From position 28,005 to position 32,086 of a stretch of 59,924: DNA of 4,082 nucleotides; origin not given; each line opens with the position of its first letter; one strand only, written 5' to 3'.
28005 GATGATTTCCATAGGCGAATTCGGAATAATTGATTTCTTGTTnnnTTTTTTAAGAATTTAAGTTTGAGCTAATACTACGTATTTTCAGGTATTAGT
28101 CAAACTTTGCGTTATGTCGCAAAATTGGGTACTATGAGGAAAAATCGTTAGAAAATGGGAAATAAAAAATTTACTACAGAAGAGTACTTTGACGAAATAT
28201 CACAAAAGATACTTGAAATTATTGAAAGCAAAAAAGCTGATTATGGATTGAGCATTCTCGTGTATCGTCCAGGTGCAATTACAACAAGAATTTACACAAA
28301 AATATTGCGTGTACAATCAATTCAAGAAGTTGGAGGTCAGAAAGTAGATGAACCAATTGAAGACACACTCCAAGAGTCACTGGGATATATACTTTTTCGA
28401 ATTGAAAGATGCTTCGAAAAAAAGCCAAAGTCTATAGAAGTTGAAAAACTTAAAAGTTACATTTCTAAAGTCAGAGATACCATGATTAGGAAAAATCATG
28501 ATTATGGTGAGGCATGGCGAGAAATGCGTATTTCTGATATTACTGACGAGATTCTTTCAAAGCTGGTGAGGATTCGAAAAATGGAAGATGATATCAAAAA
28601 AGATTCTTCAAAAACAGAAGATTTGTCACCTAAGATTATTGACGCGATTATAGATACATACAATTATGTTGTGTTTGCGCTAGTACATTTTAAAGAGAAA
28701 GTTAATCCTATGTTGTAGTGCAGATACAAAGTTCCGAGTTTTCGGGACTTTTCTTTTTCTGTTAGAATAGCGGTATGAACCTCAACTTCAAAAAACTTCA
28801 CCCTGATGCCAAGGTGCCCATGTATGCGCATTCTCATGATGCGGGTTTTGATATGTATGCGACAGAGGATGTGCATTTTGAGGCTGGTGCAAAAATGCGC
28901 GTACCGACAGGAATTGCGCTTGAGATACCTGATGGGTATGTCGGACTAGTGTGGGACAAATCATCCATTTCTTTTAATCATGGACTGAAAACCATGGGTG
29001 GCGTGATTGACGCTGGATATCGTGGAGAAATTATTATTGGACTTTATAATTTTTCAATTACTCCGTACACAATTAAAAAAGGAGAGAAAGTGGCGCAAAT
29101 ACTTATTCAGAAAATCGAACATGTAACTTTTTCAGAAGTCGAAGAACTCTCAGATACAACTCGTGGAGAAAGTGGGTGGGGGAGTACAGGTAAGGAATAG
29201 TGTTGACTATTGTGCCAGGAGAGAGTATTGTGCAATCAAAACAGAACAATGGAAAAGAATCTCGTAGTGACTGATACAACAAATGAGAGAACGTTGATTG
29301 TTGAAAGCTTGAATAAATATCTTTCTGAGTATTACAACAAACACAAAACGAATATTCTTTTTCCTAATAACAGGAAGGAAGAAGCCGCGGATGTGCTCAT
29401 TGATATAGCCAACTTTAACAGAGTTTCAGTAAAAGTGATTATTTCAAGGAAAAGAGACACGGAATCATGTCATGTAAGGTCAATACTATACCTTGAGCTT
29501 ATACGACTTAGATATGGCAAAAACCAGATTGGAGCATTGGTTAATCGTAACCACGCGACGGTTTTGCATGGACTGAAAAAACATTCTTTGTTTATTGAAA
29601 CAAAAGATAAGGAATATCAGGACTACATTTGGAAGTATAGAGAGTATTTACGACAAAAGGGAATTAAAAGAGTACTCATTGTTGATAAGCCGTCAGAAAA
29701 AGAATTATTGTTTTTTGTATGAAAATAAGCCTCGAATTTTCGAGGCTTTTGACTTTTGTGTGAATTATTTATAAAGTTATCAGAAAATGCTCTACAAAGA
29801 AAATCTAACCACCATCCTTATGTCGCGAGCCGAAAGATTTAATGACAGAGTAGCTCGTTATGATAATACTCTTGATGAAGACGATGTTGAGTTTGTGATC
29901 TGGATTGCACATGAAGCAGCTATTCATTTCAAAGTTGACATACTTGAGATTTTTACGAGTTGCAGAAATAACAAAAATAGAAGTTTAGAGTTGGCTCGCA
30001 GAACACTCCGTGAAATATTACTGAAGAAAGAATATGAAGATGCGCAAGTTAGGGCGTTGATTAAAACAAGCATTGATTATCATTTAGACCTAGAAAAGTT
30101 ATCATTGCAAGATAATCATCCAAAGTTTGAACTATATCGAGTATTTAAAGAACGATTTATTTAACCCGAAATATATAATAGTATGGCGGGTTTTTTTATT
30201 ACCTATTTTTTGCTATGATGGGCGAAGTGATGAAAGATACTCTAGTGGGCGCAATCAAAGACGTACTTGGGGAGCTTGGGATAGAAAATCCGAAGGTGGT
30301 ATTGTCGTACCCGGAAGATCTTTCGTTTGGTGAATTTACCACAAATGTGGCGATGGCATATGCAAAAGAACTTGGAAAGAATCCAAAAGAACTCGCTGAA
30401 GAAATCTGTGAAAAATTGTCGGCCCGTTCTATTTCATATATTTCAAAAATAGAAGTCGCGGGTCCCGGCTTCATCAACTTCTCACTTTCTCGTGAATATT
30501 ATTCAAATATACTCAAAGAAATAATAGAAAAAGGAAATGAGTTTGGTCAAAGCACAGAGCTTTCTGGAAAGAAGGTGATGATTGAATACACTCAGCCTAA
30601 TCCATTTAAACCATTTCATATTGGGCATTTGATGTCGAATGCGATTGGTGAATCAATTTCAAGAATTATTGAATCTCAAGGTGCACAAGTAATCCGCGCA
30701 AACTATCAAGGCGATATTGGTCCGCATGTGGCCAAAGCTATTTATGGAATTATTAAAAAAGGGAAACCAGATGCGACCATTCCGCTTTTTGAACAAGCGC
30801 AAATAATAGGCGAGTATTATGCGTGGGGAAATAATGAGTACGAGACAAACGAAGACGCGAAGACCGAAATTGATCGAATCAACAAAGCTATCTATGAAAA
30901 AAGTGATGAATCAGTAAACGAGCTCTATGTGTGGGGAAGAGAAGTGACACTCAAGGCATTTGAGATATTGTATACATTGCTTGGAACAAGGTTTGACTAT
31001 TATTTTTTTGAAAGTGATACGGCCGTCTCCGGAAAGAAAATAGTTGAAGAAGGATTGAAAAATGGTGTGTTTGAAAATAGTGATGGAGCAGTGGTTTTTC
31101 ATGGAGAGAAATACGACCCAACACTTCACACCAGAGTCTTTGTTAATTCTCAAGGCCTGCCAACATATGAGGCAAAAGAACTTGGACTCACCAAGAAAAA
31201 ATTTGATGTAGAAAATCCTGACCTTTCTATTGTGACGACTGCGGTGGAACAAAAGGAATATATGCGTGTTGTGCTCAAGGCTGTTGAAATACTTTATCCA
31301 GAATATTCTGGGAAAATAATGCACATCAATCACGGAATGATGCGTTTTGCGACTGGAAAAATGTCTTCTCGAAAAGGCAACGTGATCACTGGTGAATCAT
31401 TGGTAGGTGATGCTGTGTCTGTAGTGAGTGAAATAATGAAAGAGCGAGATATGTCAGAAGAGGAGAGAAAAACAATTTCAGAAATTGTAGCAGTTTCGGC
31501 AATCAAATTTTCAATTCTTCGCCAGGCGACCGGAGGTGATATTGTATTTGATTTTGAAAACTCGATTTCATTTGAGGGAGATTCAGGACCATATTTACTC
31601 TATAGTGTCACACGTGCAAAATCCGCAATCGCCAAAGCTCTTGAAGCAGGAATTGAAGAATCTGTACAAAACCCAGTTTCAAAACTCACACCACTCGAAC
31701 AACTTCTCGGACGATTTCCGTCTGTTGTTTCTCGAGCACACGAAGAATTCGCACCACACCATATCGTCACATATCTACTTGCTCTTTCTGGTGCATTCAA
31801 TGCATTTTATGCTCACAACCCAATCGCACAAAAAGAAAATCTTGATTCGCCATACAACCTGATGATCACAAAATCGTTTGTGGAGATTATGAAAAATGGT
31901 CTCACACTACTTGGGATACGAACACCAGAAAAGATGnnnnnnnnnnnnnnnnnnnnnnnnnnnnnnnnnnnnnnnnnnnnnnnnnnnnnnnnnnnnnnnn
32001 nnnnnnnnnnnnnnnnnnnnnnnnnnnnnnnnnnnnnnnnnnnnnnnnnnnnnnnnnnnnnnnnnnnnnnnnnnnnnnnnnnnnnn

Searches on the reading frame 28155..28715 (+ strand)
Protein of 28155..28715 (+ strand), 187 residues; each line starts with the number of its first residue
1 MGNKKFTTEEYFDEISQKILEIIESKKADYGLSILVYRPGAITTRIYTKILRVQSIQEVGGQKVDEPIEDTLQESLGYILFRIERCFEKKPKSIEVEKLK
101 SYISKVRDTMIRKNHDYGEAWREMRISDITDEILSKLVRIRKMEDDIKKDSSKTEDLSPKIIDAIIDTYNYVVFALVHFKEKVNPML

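Call 28: search_protein_families(library=pfam, proteins=[window:28155-28715:+], max_evalue=0.001)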
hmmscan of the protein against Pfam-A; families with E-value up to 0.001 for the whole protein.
window:28155-28715:+ (187 aa): 1 family
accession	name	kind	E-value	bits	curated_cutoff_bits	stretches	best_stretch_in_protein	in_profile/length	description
PF07659.16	DUF1599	-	2.7e-27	95.3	25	2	113-178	1-60/61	Nucleotide modification associated domain 1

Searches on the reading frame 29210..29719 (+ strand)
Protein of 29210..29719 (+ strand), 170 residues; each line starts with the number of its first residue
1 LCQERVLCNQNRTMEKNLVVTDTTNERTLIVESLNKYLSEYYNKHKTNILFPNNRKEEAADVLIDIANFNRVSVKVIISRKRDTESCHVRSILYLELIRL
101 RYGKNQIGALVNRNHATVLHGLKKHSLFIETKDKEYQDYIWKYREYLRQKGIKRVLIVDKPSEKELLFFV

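Call 28: search_protein_families(library=pfam, proteins=[window:29210-29719:+], max_evalue=0.001)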
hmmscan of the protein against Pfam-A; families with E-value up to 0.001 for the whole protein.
window:29210-29719:+ (170 aa): 1 family
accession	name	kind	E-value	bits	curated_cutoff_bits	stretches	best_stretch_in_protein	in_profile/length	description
PF08299.17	Bac_DnaA_C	-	1.2e-05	25.7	31.5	1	66-124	8-68/69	Bacterial dnaA protein helix-turn-helix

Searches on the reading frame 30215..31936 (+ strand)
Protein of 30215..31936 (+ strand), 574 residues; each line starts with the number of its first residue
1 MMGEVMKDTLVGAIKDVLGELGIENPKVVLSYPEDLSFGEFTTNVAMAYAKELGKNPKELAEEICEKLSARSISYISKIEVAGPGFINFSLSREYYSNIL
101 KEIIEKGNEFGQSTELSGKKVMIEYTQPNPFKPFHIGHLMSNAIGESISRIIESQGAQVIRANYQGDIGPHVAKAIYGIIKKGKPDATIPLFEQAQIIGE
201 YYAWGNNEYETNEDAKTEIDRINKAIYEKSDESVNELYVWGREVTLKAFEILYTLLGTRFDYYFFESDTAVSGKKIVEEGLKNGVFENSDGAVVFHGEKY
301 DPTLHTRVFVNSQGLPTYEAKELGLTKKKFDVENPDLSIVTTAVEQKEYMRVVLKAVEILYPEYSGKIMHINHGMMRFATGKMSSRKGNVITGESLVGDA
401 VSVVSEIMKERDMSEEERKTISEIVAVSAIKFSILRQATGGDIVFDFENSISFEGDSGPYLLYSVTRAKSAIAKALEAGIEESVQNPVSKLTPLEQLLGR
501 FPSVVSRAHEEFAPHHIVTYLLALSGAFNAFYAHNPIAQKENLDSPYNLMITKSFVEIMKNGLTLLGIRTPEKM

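Call 28: search_protein_families(library=pfam, proteins=[window:30215-31936:+], max_evalue=0.001)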
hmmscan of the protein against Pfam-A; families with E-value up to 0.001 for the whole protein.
window:30215-31936:+ (574 aa): 3 families
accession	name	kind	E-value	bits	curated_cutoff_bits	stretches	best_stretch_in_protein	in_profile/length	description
PF00750.26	tRNA-synt_1d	-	2e-37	129.4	23.3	1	103-447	5-349/349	tRNA synthetases class I (R), catalytic domain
PF03485.21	Arg_tRNA_synt_N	-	1.2e-22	80.8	21.5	1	12-91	5-85/85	Arginyl tRNA synthetase N terminal domain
PF05746.21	DALR_1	-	2.7e-20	73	22.3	1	461-574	1-117/117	DALR anticodon binding domain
